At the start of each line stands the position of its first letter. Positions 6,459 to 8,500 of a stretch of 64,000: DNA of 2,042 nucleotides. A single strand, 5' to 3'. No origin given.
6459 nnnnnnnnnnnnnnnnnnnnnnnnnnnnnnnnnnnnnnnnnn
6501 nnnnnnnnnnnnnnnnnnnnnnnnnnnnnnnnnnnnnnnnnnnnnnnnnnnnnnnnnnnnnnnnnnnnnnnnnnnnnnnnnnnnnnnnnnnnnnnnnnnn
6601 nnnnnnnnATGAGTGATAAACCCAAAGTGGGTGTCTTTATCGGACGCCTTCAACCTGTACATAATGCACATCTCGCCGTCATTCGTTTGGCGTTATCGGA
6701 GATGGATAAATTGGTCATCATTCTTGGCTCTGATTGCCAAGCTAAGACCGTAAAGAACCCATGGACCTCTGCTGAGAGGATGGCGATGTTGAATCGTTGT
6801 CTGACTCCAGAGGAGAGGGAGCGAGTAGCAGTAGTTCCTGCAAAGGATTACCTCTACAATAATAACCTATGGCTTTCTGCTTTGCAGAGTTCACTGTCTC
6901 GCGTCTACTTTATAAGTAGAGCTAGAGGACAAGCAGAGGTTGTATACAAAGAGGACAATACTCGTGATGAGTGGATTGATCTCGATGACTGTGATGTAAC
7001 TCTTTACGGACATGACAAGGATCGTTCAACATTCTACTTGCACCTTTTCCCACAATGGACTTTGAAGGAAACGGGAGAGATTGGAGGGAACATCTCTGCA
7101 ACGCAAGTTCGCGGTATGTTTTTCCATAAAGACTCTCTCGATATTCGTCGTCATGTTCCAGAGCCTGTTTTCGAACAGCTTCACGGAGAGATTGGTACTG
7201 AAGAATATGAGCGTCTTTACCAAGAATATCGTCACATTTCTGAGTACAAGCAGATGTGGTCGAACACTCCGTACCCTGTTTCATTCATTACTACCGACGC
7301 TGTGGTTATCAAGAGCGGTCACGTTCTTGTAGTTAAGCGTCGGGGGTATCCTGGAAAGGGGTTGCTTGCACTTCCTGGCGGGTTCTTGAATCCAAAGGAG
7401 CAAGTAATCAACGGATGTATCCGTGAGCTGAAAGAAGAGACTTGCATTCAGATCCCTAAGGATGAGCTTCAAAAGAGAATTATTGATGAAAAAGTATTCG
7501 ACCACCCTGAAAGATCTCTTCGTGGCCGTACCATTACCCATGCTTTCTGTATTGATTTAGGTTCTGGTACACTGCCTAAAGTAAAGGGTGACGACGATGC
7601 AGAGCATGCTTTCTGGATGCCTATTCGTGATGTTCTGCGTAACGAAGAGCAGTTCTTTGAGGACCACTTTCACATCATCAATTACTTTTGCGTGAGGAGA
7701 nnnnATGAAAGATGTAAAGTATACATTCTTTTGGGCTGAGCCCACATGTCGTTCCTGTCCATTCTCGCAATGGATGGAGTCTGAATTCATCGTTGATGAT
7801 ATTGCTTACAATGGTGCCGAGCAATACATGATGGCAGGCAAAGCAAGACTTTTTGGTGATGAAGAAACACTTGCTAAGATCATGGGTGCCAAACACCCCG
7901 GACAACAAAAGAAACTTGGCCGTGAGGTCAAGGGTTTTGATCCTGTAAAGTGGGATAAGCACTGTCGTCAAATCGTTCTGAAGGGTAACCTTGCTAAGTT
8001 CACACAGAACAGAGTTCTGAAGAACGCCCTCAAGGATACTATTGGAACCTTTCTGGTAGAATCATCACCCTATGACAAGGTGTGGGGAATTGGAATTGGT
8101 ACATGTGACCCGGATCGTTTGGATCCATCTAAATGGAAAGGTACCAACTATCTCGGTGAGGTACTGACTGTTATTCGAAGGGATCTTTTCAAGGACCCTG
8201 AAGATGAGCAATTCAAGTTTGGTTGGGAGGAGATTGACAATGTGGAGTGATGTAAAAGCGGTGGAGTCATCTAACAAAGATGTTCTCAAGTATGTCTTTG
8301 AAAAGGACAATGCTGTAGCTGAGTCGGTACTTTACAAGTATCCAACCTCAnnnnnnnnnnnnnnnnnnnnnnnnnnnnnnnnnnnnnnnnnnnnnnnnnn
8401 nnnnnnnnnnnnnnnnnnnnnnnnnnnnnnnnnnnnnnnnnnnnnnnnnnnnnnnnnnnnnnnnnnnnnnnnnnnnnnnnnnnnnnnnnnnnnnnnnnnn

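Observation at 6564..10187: NAD+ salvage module with a duplicated 45-nt leader on both genes; NADAR gene and a dead HNH in between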

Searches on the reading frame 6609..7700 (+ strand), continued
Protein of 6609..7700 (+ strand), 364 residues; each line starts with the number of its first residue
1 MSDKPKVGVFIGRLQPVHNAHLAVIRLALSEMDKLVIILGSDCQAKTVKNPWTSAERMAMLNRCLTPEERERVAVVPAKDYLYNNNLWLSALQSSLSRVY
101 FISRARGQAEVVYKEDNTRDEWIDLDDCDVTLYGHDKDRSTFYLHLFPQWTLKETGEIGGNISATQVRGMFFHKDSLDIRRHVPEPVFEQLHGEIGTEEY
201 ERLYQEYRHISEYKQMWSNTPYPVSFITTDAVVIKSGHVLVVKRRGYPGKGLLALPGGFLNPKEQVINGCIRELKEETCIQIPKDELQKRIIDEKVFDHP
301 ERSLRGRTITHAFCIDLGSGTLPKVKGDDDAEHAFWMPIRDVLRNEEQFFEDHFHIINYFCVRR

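Call 91: get_annotated_region(hit=H96, flank=300)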
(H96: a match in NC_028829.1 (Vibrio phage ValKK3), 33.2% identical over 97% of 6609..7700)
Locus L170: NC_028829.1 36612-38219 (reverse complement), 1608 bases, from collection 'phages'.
description: Vibrio phage ValKK3, complete genome.
organism: Vibrio phage ValKK3 (NCBI taxid 1610855)
taxonomy: Viruses; Duplodnaviria; Heunggongvirae; Uroviricota; Caudoviricetes; Straboviridae; Schizotequatrovirus; Schizotequatrovirus valkk3
host: Vibrio alginolyticus ATCC 17749; source: marine sediment; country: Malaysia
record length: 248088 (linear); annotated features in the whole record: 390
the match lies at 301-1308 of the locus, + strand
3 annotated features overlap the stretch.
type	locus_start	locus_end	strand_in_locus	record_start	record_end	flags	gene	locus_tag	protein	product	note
CDS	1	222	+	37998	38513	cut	-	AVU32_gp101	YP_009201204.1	hypothetical protein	ORF101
CDS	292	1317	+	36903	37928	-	-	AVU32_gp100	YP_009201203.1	cytidyltransferase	ORF100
CDS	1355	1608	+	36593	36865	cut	-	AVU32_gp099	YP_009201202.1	hypothetical protein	ORF99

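Call 92: get_annotated_region(hit=H86, flank=300)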
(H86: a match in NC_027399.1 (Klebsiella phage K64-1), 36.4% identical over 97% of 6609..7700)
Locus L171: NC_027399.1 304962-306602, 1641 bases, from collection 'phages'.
description: Klebsiella phage K64-1 DNA, complete genome.
organism: Klebsiella phage K64-1 (NCBI taxid 1439894)
taxonomy: Viruses; Duplodnaviria; Heunggongvirae; Uroviricota; Caudoviricetes; Alcyoneusvirus; Alcyoneusvirus K641
host: Klebsiella pneumoniae; source: -; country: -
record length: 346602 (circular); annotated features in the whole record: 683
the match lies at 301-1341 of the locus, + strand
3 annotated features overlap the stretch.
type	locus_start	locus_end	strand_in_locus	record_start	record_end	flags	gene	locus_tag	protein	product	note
CDS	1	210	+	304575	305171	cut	-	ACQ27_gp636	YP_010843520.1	protease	-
CDS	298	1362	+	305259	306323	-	-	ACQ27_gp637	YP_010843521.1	cytidyltransferase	-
CDS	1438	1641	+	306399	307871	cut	-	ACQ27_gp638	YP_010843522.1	nicotinamide phosphoribosyl transferase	-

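Call 93: get_annotated_region(hit=H99, flank=300)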
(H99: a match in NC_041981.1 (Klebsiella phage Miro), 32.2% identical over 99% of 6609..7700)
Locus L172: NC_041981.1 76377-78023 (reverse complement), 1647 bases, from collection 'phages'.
description: Klebsiella phage Miro, complete genome.
organism: Klebsiella phage Miro (NCBI taxid 1675608)
taxonomy: Viruses; Duplodnaviria; Heunggongvirae; Uroviricota; Caudoviricetes; Straboviridae; Slopekvirus; Klebsiella virus Miro
host: Klebsiella pneumoniae; source: -; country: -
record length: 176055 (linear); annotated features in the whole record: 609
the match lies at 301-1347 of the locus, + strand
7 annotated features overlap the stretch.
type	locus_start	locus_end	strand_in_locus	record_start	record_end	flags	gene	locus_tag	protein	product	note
CDS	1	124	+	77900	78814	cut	-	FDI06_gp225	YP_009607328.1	lipoprotein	-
regulatory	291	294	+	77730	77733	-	-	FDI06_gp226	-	ribosome_binding_site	-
CDS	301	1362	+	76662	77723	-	-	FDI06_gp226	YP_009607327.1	cytidyltransferase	-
regulatory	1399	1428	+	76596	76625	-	-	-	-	terminator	-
regulatory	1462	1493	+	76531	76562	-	-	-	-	terminator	-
regulatory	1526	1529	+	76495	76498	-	-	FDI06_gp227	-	ribosome_binding_site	-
CDS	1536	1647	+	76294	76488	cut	-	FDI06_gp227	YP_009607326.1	hypothetical protein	-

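Call 94: get_annotated_region(hit=H117, flank=300)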
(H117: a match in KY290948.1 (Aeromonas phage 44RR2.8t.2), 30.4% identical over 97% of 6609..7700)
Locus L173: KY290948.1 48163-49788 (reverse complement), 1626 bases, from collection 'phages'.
description: Aeromonas phage 44RR2.8t.2, complete genome.
organism: Aeromonas phage 44RR2.8t.2 (NCBI taxid 1932900)
taxonomy: Viruses; Duplodnaviria; Heunggongvirae; Uroviricota; Caudoviricetes; Straboviridae; Biquartavirus; Biquartavirus 44RR2
host: Aeromonas salmonicida HER1098; source: -; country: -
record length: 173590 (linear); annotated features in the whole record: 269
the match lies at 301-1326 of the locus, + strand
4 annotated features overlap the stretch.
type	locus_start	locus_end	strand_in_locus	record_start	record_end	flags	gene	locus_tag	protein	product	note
CDS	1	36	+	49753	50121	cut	-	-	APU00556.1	hypothetical protein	-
CDS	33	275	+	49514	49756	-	-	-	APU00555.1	hypothetical protein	-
CDS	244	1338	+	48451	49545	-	-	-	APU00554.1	NadM family nicotinamide-nucleotide adenylyltransferase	ADP-ribose pyrophosphatase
CDS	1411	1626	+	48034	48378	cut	-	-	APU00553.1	hypothetical protein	-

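Call 95: get_annotated_region(hit=H90, flank=300)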
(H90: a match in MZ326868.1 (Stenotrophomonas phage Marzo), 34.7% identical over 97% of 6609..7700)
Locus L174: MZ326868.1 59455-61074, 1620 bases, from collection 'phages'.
description: Stenotrophomonas phage Marzo, complete genome.
organism: Stenotrophomonas phage Marzo (NCBI taxid 2859652)
taxonomy: Viruses; Duplodnaviria; Heunggongvirae; Uroviricota; Caudoviricetes; Menderavirus
host: Stenotrophomonas maltophilia; source: wastewater collected; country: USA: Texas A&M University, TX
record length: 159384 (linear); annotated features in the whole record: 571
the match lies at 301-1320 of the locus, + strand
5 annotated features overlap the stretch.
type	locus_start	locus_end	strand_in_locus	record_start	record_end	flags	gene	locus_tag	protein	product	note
CDS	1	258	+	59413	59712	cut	-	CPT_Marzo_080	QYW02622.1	putative membrane protein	-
regulatory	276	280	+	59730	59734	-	-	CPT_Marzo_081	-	ribosome_binding_site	-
CDS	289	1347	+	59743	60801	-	-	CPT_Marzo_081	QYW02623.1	bifunctional ADP-ribosyltransferase/ADP-ribosylpyrophosphatase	BLAST homology to Accession: YP_009844426.1 Organism: Stenotrophomonas phage YB07. BLAST e-value: 0.0; 4E-51BLAST hit ...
regulatory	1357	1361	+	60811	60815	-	-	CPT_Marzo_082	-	ribosome_binding_site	-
CDS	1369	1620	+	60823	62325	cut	-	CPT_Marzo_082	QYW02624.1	nicotinate ribosyltransferase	BLAST homology to Accession: YP_009851133.1 Organism: Stenotrophomonas phage Mendera. BLAST e-value: 0.0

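Call 96: get_annotated_region(hit=H83, flank=300)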
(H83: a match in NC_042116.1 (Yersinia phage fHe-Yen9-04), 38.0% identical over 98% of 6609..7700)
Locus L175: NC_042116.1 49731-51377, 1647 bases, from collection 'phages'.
description: Yersinia phage fHe-Yen9-04 genome assembly, complete genome: monopartite.
organism: Yersinia phage fHe-Yen9-04 (NCBI taxid 2052742)
taxonomy: Viruses; Duplodnaviria; Heunggongvirae; Uroviricota; Caudoviricetes; Eneladusvirus; Eneladusvirus Yen904
host: -; source: -; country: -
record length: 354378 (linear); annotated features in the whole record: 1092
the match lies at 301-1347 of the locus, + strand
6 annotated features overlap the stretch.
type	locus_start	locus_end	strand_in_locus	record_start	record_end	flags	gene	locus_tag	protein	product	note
CDS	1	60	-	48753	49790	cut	g095c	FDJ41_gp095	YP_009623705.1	Possible surface protein, responsible for cell interaction; contains cell adhesion domain and ChW-repeats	-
regulatory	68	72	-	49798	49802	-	-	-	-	ribosome_binding_site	-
regulatory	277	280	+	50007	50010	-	-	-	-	ribosome_binding_site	-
CDS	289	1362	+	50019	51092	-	g096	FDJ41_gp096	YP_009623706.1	cytidyltransferase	-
regulatory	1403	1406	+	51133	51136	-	-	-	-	ribosome_binding_site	-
CDS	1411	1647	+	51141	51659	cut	g097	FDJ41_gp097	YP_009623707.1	hypothetical protein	-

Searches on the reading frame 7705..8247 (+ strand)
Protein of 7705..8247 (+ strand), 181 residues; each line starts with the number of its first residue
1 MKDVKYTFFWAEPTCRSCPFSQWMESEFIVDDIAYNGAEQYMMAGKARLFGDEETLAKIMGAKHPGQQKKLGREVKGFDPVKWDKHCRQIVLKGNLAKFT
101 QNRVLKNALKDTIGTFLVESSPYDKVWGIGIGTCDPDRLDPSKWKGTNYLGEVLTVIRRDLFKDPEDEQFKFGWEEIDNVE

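Call 45: search_protein_families(library=pfam, proteins=[window:7705-8247:+], max_evalue=0.01)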
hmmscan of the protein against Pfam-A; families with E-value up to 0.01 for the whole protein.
window:7705-8247:+ (181 aa): 1 family
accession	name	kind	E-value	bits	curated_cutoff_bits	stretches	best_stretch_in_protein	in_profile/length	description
PF08719.17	NADAR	-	1.8e-46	158.8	35.1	1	8-161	1-162/163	NADAR domain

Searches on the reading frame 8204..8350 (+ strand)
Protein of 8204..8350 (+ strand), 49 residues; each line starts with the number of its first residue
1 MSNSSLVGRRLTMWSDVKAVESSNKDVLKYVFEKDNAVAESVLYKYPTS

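Call 49: search_protein_families(library=pfam, proteins=[window:8204-8350:+], max_evalue=10)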
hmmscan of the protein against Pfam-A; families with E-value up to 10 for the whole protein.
seq(49 aa): 0 families

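Call 50: search_protein_families(library=phrogs, proteins=[window:8204-8350:+], max_evalue=0.1)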
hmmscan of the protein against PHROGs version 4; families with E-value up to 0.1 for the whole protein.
seq(49 aa): 0 families
